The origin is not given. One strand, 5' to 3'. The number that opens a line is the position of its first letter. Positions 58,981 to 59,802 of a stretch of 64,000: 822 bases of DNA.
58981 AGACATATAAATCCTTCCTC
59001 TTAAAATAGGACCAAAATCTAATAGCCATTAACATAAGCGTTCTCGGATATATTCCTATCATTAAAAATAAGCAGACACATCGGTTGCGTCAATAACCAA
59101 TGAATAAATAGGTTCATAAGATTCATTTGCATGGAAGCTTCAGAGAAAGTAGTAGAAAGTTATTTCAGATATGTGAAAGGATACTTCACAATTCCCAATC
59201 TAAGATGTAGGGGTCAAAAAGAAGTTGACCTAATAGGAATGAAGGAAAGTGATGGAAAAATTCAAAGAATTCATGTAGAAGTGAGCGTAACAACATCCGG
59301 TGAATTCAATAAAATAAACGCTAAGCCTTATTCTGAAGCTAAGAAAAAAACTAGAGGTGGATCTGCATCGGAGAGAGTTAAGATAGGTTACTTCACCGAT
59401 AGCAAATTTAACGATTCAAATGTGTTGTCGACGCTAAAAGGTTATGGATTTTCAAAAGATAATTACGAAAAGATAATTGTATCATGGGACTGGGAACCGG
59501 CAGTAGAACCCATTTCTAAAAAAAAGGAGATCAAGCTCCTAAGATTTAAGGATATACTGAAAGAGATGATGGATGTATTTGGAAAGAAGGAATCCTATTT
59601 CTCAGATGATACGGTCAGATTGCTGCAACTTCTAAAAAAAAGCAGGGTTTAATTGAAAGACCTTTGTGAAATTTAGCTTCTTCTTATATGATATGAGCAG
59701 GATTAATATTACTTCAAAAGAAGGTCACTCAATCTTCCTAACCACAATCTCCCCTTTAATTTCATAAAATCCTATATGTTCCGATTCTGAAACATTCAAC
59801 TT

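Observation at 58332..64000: AT-rich genomic island starting at the 3' end of tRNA-Val, enriched in nuclease/defence-like genes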

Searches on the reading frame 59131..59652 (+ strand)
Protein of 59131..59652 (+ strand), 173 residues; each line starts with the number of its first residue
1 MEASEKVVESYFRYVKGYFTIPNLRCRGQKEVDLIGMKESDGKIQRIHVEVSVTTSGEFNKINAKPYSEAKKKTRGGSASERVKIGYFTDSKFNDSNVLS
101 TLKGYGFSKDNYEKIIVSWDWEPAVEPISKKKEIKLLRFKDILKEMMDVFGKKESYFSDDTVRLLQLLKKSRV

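Call 5: search_protein_families(library=pfam, proteins=[window:59131-59652:+], max_evalue=0.01)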
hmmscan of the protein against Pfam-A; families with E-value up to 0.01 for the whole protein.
window:59131-59652:+ (173 aa): 0 families

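Call 22: search_protein_families(library=padloc, proteins=[window:59131-59652:+], max_evalue=0.01)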
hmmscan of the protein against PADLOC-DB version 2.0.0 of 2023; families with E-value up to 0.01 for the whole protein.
window:59131-59652:+ (173 aa): 0 families

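Call 23: search_protein_families(library=ncbifam, proteins=[window:59131-59652:+], max_evalue=0.01)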
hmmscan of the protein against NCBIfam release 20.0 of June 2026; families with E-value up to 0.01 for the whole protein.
window:59131-59652:+ (173 aa): 0 families

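Call 24: search_protein_families(library=phrogs, proteins=[window:59131-59652:+], max_evalue=0.01)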
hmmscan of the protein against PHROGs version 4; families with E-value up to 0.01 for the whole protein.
window:59131-59652:+ (173 aa): 0 families

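Call 30: search_solved_structures(query=window:59131-59652:+, max_evalue=10)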
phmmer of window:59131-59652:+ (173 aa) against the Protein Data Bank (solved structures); distinct sequences matched with E-value up to 10: 1.
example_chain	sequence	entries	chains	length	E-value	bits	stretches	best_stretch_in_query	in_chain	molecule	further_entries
1nxh_A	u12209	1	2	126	0.21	14.5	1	114-151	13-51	MTH396 protein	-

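Call 33: find_homologous_proteins(query=window:59131-59652:+, max_evalue=0.001)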
Query window:59131-59652:+ (173 aa): 31 proteins with E <= 0.001 among 166 candidates.
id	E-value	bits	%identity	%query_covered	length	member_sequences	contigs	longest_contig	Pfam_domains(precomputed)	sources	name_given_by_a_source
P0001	1.1e-105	368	99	100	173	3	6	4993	-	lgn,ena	-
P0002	7.6e-103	359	96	100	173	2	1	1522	-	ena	-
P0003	9.6e-89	313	82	100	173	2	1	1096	-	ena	-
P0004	1.6e-88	313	82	100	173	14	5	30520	-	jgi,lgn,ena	jgi:hypothetical protein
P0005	4.5e-86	305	80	100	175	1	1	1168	-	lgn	-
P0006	4.8e-85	301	81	99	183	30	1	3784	-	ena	-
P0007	2.3e-84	299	79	98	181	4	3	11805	-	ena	-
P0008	1.3e-83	297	78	99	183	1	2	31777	-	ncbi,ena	-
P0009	1.8e-83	296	79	100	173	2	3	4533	-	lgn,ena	-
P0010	2.5e-83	296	78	99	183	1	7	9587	-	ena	-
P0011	4.3e-83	295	80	100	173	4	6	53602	-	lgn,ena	-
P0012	7.3e-83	294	79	100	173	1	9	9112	-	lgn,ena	-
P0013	6.5e-80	285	75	99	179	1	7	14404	-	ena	-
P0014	4.8e-76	272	71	100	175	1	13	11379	-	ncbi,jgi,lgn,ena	jgi:hypothetical protein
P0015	5.4e-75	269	73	100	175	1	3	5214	-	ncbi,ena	-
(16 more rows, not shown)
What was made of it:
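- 59131..59652 (+): p173, a protein with the PD-(D/E)xK restriction-endonuclease fold. The family has about 31 members and no Pfam match. Homologue search (call 33).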

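Call 34: find_encoding_contigs(protein=P0011, flank=10000, max_places=3)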
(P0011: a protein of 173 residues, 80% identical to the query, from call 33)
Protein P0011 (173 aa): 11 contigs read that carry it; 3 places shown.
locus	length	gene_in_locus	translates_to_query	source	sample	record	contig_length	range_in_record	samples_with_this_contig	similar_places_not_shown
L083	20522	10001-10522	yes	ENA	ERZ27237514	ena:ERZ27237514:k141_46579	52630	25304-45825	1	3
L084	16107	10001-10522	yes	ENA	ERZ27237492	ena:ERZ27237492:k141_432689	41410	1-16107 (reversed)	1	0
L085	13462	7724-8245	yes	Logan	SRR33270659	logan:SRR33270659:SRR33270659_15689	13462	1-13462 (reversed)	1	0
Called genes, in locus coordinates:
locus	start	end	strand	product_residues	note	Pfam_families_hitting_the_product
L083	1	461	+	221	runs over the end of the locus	PF09335:VTT_dom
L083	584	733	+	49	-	PF01020:Ribosomal_L40e (weak)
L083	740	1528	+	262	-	PF13507:GATase_5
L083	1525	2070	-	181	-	PF13207:AAA_17, PF13238:AAA_18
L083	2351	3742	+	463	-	-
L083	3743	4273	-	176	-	-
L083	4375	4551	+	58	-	-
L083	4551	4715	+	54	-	-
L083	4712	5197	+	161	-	-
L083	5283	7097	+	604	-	-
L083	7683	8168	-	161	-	-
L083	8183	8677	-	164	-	-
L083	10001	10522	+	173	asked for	-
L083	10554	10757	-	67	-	PF04014:MazE_antitoxin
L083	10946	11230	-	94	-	-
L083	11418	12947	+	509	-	PF12161:HsdM_N, PF02384:N6_Mtase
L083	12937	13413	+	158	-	-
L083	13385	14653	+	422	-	PF01420:Methylase_S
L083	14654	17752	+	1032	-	PF04313:HSDR_N, PF04851:ResIII, PF18766:SWI2_SNF2, PF22679:T1R_D3-like, PF11867:T1RH-like_C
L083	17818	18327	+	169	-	-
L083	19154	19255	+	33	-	-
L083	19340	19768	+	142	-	-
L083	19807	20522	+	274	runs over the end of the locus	PF01435:Peptidase_M48, PF18894:PhageMetallopep (faint)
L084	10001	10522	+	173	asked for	-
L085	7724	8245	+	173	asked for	-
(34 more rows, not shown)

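Call 35: find_encoding_contigs(protein=P0008, flank=10000, max_places=3)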
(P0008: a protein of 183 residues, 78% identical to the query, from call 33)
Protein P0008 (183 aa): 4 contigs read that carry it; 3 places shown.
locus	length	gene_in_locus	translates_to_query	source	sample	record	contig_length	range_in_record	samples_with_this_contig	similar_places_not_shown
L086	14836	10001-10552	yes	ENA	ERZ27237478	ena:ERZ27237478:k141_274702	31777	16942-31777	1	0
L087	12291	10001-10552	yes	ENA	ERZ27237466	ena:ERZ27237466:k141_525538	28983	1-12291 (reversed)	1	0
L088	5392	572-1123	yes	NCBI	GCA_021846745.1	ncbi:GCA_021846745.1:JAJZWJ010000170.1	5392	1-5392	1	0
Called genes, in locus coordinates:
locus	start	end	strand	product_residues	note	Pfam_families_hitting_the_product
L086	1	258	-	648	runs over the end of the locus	PF16177:ACAS_N, PF00501:AMP-binding, PF13193:AMP-binding_C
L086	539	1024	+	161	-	PF00392:GntR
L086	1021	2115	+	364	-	PF07853:DUF1648, PF19124:DUF5808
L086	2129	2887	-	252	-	PF03372:Exo_endo_phos, PF14529:Exo_endo_phos_2 (weak)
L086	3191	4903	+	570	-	PF08239:SH3_3 (faint), PF01476:LysM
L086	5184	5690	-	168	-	PF05301:Acetyltransf_16 (faint), PF13420:Acetyltransf_4, PF13673:Acetyltransf_10, PF00583:Acetyltransf_1, PF13508:Acetyltransf_7, PF08445:FR47 (weak)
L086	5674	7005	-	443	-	PF00390:malic, PF03949:Malic_M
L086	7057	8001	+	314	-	PF00583:Acetyltransf_1 (weak)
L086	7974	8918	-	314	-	-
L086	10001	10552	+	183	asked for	-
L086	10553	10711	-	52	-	-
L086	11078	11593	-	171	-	PF01936:NYN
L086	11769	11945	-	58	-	-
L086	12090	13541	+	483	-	-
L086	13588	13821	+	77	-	PF12161:HsdM_N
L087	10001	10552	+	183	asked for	-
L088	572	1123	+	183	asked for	-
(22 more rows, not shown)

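Call 36: find_encoding_contigs(protein=P0004, flank=10000, max_places=3)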
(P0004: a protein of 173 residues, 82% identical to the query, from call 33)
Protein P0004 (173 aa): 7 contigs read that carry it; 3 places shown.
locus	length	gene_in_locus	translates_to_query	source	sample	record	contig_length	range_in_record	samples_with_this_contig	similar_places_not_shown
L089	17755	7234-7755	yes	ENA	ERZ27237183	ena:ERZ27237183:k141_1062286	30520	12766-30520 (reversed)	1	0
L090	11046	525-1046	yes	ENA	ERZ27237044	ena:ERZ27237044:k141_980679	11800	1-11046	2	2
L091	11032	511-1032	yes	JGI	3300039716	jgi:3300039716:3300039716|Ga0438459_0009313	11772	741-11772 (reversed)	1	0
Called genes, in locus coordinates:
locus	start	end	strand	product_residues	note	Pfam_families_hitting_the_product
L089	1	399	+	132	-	?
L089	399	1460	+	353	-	PF02771:Acyl-CoA_dh_N, PF00441:Acyl-CoA_dh_1, PF08028:Acyl-CoA_dh_2 (faint)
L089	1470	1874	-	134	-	-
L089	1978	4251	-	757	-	PF02369:Big_1 (faint), PF17802:SpaA (faint), PF13620:CarboxypepD_reg (weak)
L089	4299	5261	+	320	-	PF00485:PRK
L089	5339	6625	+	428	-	PF07690:MFS_1, PF00083:Sugar_tr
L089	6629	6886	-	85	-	PF01979:Amidohydro_1, PF07969:Amidohydro_3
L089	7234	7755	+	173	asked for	-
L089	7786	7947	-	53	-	PF04014:MazE_antitoxin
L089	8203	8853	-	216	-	-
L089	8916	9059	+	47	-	-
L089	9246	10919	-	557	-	PF02384:N6_Mtase, PF01170:UPF0020 (faint), PF13847:Methyltransf_31 (faint), PF07669:Eco57I, PF22837:M_Eco57I_C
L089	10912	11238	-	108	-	PF12840:HTH_20 (weak)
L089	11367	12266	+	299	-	PF09545:RE_AccI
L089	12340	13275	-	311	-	PF05168:HEPN, PF18728:HEPN_AbiV (weak)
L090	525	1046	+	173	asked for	-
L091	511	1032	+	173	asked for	-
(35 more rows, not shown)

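Call 43: find_encoding_contigs(protein=P0014, flank=10000, max_places=4)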
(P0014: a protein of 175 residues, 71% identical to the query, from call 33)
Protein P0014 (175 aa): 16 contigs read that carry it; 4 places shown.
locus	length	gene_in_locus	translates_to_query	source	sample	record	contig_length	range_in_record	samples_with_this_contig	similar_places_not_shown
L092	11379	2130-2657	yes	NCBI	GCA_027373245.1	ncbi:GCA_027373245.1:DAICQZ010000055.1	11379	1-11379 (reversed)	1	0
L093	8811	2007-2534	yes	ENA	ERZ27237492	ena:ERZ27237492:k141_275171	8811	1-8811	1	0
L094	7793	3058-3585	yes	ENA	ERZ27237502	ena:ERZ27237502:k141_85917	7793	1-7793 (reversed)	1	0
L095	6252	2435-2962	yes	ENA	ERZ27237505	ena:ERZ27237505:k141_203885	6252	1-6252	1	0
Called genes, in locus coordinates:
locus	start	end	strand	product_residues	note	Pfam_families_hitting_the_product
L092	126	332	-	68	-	-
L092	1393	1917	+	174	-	-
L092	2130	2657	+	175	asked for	-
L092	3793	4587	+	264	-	-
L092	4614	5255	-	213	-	PF22175:Ogg-HhH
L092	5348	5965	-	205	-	PF00081:Sod_Fe_N, PF02777:Sod_Fe_C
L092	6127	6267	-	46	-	-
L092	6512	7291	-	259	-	PF03029:ATP_bind_1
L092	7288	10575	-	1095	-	PF03833:PolC_DP2_N, PF24844:PolC_DP2_central, PF24846:PolC_DP2_cat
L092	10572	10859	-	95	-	PF02036:SCP2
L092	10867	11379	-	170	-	?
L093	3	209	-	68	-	?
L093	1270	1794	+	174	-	-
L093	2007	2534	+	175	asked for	-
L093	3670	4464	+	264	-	-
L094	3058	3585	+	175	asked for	-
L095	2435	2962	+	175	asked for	-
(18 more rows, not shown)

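Call 50: predict_structure(alignment_id=A1)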
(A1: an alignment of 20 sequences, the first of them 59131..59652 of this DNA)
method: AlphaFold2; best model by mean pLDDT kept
length: 173 residues; sequences in the alignment: 20
mean_pLDDT: 65.1   pTM: 0.67
mean pLDDT of the five models: 65.1, 49.2, 42.5, 39.6, 39.1
residues with pLDDT >= 90: 1; 70-90: 94; 50-70: 33; < 50: 45
segments of 3 or more residues with pLDDT < 50: 26-29, 54-88, 122-126
pLDDT, mean of each block of 10 residues (from residue 1): 70 86 54 74 81 43 37 35 43 70 75 76 50 75 86 75 78 66
secondary structure, 60 per line:
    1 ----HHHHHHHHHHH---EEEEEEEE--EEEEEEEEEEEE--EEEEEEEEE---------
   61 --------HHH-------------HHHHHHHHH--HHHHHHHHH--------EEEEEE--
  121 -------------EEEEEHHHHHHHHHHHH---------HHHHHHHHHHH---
elements in order: H5-15 E19-26 E29-40 E43-51 H85-93 H96-104 E113-118 E134-138 H139-150 H160-170
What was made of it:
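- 59131..59652 (+): AF2 model with pLDDT 65 (call 50).
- On Hjc Holliday-junction resolvase (for the 173-aa ORF): Only the PD-(D/E)xK fold is shared, and the model is of moderate confidence (pLDDT 65, call 50).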

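Call 57: search_protein_families(library=pfam, proteins=[L083:2351-3742:+, L083:3743-4273:-, L083:4712-5197:+, L083:5283-7097:+, L083:7683-8168:-, L083:8183-8677:-, L083:17818-18327:+, L083:10946-11230:-], max_evalue=1)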
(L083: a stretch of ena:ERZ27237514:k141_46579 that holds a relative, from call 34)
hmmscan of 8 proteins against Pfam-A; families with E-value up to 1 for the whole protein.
L083:2351-3742:+ (463 aa): 5 families
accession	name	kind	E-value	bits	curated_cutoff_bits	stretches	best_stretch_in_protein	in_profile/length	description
PF14584.11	DUF4446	-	0.0004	20.9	27.4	1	187-251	16-80/150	Protein of unknown function (DUF4446)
PF07406.16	NICE-3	-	0.0082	16.7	22.7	1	188-249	28-88/181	NICE-3 protein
PF04977.20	DivIC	-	0.011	16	28.9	1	220-253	21-54/80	Septum formation initiator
PF17675.6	APG6_N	-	0.024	15.5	45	1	214-252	58-96/132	Apg6 coiled-coil region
PF01763.21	Herpes_UL6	-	0.026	13.5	27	1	209-262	364-415/562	Herpesvirus UL6 like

L083:3743-4273:- (176 aa): 8 families
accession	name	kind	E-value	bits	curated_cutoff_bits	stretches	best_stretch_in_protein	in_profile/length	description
PF14502.12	HTH_41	-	0.0054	16.6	25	1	40-60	17-37/48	Helix-turn-helix domain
PF13730.12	HTH_36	-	0.025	14.8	25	1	32-59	28-55/55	Helix-turn-helix domain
PF24406.1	nSTAND_NTPase4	-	0.047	14.2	27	1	30-70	10-49/58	Novel STAND NTPase 4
PF21100.3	MCM_C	-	0.064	13.5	27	1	30-66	23-61/64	MCM protein C-terminal winged helix-turn-helix domain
PF22560.2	GMT-wHTH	-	0.087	13.7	27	0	7-60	26-76/82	GMT-like wHTH domain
PF14394.12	DUF4423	-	0.092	13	30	1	32-68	39-76/165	Domain of unknown function (DUF4423)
PF08279.18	HTH_11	-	0.093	13.1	25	1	40-58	26-44/55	HTH domain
PF03962.21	Mnd1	-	0.41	11.4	23.5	0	29-62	15-48/60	Mnd1 HTH domain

L083:4712-5197:+ (161 aa): 0 families

L083:5283-7097:+ (604 aa): 2 families
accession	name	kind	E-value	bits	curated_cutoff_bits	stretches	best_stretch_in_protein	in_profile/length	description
PF13173.12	AAA_14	-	0.068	13.6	27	1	37-77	4-47/129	AAA domain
PF25199.1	nSTAND_NTPase5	-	0.096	13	34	1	31-81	37-92/145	Novel STAND NTPase 5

L083:7683-8168:- (161 aa): 1 family
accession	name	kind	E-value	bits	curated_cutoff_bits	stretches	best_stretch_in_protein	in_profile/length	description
PF10168.15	Nup88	-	0.097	10.9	24.4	1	93-161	577-643/702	Nuclear pore component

L083:8183-8677:- (164 aa): 4 families
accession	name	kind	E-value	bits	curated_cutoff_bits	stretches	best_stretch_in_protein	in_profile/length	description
PF25568.1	AAA_lid_At3g28540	-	0.012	15.9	27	1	6-28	26-48/75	At3g28540-like, AAA+ ATPase lid domain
PF22342.1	T3SS_CopN_3rd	-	0.039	14.6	27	1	71-103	27-59/99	T3SS, Low calcium response E, third helical domain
PF21880.1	DUF6916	-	0.043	14.3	27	1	40-84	24-67/91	Domain of unknown function (DUF6916)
PF00789.26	UBX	-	0.3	11.8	21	0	31-68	17-54/82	UBX domain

L083:17818-18327:+ (169 aa): 2 families
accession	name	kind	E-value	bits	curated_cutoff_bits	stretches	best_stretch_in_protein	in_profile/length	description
PF03749.19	SfsA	-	0.0022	18.3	22.8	1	51-136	20-100/138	Sugar fermentation stimulation protein RE domain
PF08346.17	AntA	-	0.42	11.7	27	0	36-75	17-57/68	AntA/AntB antirepressor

L083:10946-11230:- (94 aa): 1 family
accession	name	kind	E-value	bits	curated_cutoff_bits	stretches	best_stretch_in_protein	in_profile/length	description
PF01944.22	SpoIIM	-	0.013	15.9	26.9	1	23-88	63-123/163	Stage II sporulation protein M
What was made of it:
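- Tried and rejected: None was found (calls 5, 22-24, 57).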

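Call 86: find_related_loci(query=window:59131-59652:+, collection=viral_contigs, flank=8000)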
Query window:59131-59652:+ (173 aa) in viral_contigs; peptide patterns used: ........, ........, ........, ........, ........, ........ (x = any residue, [..] = any of these).
6 stretches matched a pattern, but none encodes a relative of the query by tblastn (E <= 1e-3).
